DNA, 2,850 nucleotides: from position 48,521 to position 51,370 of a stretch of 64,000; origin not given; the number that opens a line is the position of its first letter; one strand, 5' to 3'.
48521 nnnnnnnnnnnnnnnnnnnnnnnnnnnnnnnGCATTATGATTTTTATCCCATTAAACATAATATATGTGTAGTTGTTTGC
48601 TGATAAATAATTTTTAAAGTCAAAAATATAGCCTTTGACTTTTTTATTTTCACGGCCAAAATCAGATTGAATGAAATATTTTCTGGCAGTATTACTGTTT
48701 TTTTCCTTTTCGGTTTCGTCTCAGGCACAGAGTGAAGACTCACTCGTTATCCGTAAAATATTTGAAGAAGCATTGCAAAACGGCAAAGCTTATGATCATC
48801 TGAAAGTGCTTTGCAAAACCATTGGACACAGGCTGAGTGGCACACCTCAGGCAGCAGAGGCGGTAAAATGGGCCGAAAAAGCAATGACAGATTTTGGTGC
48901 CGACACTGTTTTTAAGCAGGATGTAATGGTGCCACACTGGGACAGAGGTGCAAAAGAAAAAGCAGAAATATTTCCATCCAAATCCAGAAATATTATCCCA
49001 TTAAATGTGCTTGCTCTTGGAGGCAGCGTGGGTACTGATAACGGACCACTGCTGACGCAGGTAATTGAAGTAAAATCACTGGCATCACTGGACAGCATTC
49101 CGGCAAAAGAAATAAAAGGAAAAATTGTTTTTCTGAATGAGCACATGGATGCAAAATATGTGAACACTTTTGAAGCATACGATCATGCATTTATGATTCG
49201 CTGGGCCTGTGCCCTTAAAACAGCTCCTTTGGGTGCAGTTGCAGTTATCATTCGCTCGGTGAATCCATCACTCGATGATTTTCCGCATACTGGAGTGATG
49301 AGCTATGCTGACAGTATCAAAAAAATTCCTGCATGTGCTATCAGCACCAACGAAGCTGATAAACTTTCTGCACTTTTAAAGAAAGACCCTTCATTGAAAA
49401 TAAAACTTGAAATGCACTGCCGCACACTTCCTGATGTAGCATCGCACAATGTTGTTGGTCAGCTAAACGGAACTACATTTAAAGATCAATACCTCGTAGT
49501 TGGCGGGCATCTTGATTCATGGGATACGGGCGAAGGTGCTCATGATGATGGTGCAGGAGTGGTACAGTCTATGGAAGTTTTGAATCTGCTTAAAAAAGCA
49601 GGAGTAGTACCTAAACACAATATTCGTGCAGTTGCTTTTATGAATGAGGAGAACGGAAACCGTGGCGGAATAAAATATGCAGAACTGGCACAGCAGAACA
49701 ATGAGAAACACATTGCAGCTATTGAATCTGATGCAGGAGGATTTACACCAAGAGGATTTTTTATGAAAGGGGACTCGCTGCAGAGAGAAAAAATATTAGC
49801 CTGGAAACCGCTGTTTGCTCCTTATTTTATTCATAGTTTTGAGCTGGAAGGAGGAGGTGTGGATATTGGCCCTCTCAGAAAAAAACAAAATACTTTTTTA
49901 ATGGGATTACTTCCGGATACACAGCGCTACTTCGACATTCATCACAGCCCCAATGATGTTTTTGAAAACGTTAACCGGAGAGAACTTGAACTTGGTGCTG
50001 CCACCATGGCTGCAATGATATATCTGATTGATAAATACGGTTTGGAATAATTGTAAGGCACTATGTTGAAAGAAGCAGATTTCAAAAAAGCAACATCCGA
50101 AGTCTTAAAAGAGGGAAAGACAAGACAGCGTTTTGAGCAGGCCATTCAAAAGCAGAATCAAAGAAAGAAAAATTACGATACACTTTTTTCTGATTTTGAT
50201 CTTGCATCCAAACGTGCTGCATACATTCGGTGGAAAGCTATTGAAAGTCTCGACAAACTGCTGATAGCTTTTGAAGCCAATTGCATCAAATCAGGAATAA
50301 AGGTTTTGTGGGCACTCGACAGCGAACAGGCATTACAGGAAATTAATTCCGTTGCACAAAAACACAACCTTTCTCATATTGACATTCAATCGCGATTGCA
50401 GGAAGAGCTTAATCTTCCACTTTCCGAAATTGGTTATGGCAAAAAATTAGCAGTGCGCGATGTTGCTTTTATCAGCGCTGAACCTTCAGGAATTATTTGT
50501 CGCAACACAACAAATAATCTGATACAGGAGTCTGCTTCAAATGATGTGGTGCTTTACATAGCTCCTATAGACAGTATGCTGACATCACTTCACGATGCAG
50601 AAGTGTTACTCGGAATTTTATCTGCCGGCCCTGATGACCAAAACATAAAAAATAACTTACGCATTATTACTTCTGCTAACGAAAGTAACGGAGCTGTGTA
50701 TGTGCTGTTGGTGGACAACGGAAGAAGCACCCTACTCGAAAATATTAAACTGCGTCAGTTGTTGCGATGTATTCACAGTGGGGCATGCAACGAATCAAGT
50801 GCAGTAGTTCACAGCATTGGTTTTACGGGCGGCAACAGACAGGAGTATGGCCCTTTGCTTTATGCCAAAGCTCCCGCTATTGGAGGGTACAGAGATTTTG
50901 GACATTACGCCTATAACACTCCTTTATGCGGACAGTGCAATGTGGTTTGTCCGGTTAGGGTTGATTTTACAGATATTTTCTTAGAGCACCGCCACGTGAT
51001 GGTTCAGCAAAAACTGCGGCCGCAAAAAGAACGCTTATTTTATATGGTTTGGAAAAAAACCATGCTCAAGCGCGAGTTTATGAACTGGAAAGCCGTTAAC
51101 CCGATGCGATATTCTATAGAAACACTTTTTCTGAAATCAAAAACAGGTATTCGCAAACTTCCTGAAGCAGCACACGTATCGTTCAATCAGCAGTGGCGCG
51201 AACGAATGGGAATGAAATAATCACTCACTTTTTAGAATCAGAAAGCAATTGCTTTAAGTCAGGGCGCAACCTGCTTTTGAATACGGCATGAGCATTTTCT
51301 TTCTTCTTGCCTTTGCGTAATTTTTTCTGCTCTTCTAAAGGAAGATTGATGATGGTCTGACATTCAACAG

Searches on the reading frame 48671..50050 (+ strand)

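Call 89: search_protein_families(library=pfam, proteins=[window:48671-50050:+], max_evalue=0.001)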
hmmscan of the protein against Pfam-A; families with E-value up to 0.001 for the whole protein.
window:48671-50050:+ (459 aa): 2 families
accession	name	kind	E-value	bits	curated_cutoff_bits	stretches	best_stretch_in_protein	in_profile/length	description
PF04389.22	Peptidase_M28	-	2.2e-22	80.2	21.3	1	260-448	1-191/193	Peptidase family M28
PF01546.33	Peptidase_M20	-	1.4e-06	28.8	24.6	1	287-341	30-84/206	Peptidase family M20/M25/M40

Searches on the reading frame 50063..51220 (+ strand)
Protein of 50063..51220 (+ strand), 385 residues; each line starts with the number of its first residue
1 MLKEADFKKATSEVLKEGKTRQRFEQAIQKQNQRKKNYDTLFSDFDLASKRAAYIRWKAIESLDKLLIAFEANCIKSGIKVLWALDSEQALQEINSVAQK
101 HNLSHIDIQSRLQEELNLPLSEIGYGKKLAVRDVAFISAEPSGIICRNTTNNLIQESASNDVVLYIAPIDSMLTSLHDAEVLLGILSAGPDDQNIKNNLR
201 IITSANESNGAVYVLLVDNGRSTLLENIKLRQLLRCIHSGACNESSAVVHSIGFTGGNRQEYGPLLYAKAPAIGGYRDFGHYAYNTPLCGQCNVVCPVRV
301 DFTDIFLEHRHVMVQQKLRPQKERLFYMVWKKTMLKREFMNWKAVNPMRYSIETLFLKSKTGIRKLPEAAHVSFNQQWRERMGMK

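Call 89: search_protein_families(library=pfam, proteins=[window:50063-51220:+], max_evalue=0.001)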
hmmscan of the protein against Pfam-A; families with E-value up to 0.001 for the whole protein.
window:50063-51220:+ (385 aa): 1 family
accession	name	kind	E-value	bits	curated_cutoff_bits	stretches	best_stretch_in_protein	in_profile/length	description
PF13183.11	Fer4_8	-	0.00045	21.1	27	0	233-300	2-68/68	4Fe-4S dicluster domain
